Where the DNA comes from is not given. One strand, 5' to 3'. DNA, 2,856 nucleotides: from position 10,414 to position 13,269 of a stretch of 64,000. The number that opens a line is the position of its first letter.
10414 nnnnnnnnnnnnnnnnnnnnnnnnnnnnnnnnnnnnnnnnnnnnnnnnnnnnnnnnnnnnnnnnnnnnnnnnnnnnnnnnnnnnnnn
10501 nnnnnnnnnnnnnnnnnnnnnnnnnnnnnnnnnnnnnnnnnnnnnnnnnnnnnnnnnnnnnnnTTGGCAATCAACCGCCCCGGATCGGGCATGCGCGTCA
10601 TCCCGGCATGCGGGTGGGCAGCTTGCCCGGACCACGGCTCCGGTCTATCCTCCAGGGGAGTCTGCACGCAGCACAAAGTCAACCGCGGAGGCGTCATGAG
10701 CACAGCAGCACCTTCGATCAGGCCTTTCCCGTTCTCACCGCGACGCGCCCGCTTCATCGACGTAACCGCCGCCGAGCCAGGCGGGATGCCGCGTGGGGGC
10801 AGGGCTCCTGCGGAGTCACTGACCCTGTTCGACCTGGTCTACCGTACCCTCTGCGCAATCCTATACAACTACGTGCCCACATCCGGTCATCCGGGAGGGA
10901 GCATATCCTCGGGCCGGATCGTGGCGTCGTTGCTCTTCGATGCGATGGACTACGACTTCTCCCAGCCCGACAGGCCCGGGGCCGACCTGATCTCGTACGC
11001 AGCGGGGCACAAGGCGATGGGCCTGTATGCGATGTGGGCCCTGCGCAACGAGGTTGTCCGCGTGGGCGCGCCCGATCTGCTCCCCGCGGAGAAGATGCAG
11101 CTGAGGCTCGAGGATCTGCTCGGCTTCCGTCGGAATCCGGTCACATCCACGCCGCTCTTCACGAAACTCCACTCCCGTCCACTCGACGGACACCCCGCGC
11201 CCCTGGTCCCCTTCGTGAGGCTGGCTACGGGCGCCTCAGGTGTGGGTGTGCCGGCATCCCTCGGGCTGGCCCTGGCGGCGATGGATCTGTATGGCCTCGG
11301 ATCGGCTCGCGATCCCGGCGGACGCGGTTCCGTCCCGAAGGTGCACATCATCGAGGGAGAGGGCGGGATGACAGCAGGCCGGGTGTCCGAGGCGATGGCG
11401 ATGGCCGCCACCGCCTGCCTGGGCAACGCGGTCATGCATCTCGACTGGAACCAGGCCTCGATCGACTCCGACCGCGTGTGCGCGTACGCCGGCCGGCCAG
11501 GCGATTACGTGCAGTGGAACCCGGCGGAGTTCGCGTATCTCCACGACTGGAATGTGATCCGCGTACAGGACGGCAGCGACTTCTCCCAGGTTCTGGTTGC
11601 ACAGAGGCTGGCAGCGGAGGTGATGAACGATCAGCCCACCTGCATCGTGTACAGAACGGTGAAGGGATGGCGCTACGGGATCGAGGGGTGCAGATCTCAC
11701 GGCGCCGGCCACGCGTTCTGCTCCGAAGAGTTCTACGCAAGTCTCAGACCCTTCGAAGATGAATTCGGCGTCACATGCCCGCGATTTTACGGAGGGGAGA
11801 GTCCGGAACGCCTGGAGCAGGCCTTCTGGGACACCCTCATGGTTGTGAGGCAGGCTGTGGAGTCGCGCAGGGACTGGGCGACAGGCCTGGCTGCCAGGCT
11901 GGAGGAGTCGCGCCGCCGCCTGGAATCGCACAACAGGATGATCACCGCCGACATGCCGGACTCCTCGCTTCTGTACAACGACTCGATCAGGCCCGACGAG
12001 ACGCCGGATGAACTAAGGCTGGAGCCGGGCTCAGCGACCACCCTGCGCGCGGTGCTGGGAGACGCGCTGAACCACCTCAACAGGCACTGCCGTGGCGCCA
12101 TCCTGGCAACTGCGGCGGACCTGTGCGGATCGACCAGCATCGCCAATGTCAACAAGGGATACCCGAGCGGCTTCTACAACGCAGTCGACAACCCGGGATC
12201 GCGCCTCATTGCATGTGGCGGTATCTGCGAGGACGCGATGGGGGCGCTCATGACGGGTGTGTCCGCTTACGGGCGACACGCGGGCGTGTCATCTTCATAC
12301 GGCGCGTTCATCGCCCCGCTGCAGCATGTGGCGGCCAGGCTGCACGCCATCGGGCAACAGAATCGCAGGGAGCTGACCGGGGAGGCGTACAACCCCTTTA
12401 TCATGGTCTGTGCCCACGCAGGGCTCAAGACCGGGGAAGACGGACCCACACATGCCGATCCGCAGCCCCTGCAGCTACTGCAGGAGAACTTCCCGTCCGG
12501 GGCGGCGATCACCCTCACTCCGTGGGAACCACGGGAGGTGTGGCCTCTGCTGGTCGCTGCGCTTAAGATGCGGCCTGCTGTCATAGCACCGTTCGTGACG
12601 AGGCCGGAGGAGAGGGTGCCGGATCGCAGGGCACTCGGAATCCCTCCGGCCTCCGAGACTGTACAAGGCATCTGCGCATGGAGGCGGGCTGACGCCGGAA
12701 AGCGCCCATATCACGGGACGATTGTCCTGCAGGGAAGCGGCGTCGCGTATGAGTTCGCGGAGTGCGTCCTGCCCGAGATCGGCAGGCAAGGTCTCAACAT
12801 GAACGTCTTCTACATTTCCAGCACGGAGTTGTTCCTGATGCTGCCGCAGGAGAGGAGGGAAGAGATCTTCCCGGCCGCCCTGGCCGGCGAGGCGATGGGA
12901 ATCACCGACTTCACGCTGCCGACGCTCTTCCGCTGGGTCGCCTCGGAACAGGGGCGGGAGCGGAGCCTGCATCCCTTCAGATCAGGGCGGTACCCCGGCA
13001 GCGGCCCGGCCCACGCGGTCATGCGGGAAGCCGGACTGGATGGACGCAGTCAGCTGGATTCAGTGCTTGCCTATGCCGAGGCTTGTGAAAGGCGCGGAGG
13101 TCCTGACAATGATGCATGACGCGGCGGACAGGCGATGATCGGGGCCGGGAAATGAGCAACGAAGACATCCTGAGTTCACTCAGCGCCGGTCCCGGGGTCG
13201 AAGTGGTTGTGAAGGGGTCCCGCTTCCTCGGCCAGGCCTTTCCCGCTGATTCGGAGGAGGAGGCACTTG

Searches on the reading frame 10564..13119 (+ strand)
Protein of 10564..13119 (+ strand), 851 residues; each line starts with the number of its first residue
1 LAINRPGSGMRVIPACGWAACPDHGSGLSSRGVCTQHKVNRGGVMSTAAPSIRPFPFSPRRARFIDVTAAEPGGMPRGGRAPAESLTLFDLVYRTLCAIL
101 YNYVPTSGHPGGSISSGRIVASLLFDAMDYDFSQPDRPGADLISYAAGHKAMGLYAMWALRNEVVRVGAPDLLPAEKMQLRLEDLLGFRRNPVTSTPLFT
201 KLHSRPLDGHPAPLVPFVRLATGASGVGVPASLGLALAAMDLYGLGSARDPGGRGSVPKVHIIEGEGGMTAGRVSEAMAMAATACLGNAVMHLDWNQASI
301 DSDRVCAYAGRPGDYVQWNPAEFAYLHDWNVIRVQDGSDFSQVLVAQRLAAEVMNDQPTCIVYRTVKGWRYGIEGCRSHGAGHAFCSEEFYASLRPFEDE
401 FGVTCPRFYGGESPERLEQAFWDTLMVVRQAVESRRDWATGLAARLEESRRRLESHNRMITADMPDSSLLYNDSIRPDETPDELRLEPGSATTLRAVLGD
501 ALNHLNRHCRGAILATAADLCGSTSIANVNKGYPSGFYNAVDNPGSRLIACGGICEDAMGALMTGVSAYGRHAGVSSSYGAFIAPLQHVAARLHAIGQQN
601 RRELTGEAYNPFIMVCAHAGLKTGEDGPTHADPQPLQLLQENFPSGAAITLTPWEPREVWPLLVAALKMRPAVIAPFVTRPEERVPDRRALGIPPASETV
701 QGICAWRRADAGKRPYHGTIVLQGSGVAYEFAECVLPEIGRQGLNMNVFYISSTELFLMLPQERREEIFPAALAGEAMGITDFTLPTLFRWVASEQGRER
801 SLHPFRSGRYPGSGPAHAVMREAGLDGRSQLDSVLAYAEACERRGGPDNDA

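Call 34: search_protein_families(library=pfam, proteins=[window:10564-13119:+], max_evalue=0.001)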
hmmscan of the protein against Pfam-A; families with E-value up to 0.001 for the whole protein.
window:10564-13119:+ (851 aa): 2 families
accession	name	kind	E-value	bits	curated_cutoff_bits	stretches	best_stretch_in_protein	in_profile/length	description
PF00456.26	Transketolase_N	-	9.6e-18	64.7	22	1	182-381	72-261/334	Transketolase, thiamine diphosphate binding domain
PF02779.29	Transket_pyr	-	7.5e-11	42.4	27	1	493-673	4-164/174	Transketolase, pyrimidine binding domain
